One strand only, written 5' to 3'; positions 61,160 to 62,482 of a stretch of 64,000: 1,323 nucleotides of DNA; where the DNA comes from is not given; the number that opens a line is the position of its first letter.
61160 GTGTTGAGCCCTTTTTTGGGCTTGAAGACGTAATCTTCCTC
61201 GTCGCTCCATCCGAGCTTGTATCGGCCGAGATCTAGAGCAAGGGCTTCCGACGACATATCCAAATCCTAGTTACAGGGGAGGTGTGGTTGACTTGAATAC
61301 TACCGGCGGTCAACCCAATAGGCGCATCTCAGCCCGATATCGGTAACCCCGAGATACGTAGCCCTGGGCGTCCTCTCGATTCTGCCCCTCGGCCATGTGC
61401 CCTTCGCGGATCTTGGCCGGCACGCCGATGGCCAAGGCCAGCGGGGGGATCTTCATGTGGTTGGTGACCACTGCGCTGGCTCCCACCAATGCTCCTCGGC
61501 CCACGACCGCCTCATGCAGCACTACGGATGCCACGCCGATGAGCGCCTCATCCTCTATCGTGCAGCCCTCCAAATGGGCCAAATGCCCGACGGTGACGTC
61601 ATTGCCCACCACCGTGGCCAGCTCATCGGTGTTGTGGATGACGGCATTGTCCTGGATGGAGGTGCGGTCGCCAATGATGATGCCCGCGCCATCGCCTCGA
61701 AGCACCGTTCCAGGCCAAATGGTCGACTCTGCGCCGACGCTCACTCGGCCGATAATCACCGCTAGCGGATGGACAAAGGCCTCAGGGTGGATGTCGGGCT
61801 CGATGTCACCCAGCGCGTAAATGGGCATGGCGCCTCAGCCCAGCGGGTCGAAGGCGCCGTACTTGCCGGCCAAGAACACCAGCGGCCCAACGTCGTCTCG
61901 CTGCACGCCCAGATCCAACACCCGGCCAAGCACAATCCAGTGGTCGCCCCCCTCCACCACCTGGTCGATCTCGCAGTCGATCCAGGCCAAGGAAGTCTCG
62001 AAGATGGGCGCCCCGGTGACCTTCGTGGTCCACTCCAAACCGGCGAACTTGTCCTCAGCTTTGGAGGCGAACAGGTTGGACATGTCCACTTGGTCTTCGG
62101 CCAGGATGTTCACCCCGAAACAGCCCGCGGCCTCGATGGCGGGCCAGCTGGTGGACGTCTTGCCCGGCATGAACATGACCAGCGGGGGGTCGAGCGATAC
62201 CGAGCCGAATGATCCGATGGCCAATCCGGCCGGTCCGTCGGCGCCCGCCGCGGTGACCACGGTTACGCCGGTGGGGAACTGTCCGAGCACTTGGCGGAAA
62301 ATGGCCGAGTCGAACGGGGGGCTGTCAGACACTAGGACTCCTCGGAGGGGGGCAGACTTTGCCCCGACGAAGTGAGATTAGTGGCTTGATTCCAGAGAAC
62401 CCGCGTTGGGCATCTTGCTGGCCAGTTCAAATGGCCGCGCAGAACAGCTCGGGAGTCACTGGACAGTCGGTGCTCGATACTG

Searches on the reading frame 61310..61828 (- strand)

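Call 42: search_protein_families(library=pfam, proteins=[window:61310-61828:-], max_evalue=0.001)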
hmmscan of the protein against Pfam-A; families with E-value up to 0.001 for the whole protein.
window:61310-61828:- (172 aa): 2 families
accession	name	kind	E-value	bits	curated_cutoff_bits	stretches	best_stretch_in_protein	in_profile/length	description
PF00132.30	Hexapep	-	1.2e-17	63.2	27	2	13-45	4-36/36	Bacterial transferase hexapeptide (six repeats)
PF25084.1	LbH_EIF2B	-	1e-07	32.3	54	1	50-124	22-90/105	EIF2B subunit epsilon LbH domain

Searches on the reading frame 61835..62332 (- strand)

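Call 42: search_protein_families(library=pfam, proteins=[window:61835-62332:-], max_evalue=0.001)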
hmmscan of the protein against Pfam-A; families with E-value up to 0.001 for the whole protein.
window:61835-62332:- (165 aa): 1 family
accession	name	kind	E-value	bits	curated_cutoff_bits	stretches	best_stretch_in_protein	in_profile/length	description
PF01613.24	Flavin_Reduct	-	3e-44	151.2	27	1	17-160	2-151/153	Flavin reductase like domain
